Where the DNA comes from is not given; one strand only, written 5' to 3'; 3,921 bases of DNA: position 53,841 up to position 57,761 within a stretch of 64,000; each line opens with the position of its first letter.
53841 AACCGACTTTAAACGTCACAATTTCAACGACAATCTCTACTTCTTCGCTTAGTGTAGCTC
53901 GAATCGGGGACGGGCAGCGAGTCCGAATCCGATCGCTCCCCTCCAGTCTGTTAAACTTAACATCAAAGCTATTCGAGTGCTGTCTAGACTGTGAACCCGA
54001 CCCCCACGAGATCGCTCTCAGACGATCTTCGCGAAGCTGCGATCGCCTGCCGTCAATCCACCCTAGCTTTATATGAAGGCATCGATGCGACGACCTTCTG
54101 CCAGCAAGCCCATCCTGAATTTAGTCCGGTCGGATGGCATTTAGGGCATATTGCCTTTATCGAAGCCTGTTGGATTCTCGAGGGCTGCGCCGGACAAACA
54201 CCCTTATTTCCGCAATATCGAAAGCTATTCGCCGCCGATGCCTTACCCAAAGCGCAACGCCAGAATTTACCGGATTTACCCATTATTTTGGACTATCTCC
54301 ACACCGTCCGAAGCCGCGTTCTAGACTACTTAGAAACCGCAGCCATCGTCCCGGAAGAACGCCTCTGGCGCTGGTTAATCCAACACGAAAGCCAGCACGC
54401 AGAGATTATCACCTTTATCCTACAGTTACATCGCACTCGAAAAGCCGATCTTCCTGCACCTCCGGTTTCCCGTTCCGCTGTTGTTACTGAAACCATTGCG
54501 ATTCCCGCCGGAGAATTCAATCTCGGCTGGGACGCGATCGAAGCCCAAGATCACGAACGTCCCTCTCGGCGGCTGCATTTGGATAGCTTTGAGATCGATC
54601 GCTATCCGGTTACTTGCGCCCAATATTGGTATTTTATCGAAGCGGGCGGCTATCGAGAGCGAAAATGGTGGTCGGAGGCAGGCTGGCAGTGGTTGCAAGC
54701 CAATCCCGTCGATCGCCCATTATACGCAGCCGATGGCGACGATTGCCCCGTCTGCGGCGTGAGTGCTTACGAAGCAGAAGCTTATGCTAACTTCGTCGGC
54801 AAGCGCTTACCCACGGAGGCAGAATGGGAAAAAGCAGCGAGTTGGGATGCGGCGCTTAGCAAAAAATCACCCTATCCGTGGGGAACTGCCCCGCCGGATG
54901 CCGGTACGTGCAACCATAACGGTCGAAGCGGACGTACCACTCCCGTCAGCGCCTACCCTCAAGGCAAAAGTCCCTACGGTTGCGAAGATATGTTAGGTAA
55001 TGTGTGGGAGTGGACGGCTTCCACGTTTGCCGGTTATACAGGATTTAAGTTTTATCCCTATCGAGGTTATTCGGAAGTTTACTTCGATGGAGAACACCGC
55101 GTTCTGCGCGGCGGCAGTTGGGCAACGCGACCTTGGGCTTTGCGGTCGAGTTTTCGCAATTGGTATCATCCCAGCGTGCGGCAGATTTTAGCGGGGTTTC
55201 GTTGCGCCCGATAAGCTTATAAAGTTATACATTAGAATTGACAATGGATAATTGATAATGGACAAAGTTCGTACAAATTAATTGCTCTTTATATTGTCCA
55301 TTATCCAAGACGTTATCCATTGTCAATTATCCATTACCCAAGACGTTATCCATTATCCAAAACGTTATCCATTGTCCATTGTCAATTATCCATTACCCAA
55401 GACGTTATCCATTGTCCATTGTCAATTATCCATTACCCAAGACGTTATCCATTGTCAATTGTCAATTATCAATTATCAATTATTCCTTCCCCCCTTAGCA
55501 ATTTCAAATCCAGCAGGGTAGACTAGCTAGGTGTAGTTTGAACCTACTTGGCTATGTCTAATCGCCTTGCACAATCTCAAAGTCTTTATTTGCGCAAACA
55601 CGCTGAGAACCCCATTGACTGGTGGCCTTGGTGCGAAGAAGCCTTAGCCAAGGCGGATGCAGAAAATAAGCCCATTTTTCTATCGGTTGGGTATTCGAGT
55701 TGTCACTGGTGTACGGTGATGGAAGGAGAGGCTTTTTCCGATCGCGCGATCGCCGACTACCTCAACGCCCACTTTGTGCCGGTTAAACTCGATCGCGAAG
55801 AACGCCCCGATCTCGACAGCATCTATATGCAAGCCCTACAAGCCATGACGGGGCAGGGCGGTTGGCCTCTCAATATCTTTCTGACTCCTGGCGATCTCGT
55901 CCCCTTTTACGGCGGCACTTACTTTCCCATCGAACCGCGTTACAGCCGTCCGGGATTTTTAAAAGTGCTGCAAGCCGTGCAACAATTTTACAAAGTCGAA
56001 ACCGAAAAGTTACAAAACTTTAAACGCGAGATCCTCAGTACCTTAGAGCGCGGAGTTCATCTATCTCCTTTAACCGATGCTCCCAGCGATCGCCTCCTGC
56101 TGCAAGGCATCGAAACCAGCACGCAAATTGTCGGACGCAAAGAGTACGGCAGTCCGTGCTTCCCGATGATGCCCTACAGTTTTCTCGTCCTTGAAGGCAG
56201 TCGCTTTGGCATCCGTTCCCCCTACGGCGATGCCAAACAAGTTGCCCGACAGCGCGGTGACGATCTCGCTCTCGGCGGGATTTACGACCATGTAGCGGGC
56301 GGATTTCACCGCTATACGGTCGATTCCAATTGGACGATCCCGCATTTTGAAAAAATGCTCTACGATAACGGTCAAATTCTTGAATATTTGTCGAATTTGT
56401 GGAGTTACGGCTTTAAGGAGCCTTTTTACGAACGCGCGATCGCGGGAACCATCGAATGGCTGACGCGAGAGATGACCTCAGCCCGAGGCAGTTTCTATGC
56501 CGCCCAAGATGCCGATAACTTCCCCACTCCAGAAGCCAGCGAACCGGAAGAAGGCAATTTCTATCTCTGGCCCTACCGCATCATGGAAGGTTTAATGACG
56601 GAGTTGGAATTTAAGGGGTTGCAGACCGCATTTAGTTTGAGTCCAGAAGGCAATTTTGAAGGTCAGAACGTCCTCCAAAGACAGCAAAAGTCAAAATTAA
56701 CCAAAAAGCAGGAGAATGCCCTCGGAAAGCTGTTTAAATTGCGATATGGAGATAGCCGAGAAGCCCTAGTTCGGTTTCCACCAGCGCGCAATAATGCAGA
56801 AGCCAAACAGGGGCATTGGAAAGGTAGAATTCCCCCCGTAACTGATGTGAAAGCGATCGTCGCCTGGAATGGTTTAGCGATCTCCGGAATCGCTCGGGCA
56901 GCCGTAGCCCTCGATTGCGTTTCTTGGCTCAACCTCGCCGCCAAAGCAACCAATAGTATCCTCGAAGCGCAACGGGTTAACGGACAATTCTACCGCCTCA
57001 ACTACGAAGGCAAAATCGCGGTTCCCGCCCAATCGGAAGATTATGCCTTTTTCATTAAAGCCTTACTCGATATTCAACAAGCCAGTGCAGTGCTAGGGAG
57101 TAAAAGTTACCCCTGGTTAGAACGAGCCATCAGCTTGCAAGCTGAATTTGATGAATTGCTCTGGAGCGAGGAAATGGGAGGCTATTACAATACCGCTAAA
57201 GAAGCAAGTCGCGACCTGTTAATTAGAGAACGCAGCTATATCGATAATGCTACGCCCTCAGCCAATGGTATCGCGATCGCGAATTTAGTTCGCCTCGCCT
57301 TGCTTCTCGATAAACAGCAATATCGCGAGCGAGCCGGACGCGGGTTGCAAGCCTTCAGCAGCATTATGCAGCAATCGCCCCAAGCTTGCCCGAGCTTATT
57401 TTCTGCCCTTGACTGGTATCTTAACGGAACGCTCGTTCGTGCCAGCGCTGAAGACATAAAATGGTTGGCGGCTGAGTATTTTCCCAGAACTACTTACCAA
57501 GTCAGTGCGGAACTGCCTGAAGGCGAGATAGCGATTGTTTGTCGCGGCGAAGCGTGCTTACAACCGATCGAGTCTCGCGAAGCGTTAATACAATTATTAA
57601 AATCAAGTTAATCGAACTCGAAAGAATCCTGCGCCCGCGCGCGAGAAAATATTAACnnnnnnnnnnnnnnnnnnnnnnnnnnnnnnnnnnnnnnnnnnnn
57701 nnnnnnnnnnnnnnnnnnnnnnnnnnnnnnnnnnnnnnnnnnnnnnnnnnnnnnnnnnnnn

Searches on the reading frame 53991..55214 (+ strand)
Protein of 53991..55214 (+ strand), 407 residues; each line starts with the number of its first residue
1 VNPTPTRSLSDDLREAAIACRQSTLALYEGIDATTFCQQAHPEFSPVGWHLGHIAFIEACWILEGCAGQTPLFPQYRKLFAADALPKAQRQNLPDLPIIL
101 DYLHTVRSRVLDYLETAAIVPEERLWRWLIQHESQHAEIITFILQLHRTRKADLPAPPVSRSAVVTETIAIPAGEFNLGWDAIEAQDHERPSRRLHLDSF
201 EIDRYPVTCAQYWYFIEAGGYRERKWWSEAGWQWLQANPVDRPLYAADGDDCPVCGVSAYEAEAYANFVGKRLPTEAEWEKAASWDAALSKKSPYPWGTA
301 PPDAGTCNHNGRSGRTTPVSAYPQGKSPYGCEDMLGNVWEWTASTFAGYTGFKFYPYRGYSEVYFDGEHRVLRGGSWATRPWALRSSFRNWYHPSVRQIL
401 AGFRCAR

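Call 3: search_protein_families(library=pfam, proteins=[window:53991-55214:+], max_evalue=0.01)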
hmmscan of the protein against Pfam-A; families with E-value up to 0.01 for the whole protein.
window:53991-55214:+ (407 aa): 2 families
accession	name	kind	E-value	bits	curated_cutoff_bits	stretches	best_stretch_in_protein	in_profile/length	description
PF03781.23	FGE-sulfatase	-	1.3e-68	231.8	23.3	1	166-407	3-255/255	Sulfatase-modifying factor enzyme 1-like domain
PF12867.12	DinB_2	-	8.4e-10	39.6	24.8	1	19-140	4-128/128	DinB superfamily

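Call 79: search_protein_families(library=padloc, proteins=[window:53991-55214:+], max_evalue=0.001)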
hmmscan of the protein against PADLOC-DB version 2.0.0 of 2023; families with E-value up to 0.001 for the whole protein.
window:53991-55214:+ (407 aa): 0 families

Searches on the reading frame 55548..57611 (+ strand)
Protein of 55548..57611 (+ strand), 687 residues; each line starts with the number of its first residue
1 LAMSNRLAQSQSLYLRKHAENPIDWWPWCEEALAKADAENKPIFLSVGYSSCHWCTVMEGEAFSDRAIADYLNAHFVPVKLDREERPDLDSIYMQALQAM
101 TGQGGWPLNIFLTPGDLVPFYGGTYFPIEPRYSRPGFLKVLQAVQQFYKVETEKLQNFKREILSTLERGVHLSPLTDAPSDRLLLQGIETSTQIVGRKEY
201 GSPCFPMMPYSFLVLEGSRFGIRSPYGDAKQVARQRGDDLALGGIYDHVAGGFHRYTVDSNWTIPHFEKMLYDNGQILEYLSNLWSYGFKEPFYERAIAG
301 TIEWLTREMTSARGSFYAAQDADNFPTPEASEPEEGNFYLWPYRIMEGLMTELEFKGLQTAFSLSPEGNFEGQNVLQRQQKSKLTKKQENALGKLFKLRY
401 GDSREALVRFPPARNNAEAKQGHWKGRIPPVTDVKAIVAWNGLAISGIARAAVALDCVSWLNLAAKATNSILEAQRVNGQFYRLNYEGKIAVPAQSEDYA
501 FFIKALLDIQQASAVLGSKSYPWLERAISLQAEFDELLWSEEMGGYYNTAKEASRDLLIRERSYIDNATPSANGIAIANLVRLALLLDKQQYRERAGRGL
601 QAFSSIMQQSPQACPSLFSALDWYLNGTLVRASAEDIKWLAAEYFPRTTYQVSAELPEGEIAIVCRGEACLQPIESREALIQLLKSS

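Call 3: search_protein_families(library=pfam, proteins=[window:55548-57611:+], max_evalue=0.01)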
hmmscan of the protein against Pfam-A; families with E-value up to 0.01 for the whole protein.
window:55548-57611:+ (687 aa): 3 families
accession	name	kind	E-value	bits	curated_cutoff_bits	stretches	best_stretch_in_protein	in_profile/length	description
PF03190.21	Thioredox_DsbH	-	4.1e-71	238.6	27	1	5-166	2-162/163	Protein of unknown function, DUF255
PF13899.12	Thioredoxin_7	-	2.5e-10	40.8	27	1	24-88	1-65/83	Thioredoxin-like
PF13098.12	Thioredoxin_2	-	0.002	18.9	27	1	37-85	2-52/104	Thioredoxin-like domain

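Call 79: search_protein_families(library=padloc, proteins=[window:55548-57611:+], max_evalue=0.001)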
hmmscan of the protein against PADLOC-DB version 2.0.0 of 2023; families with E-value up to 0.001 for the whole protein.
window:55548-57611:+ (687 aa): 0 families
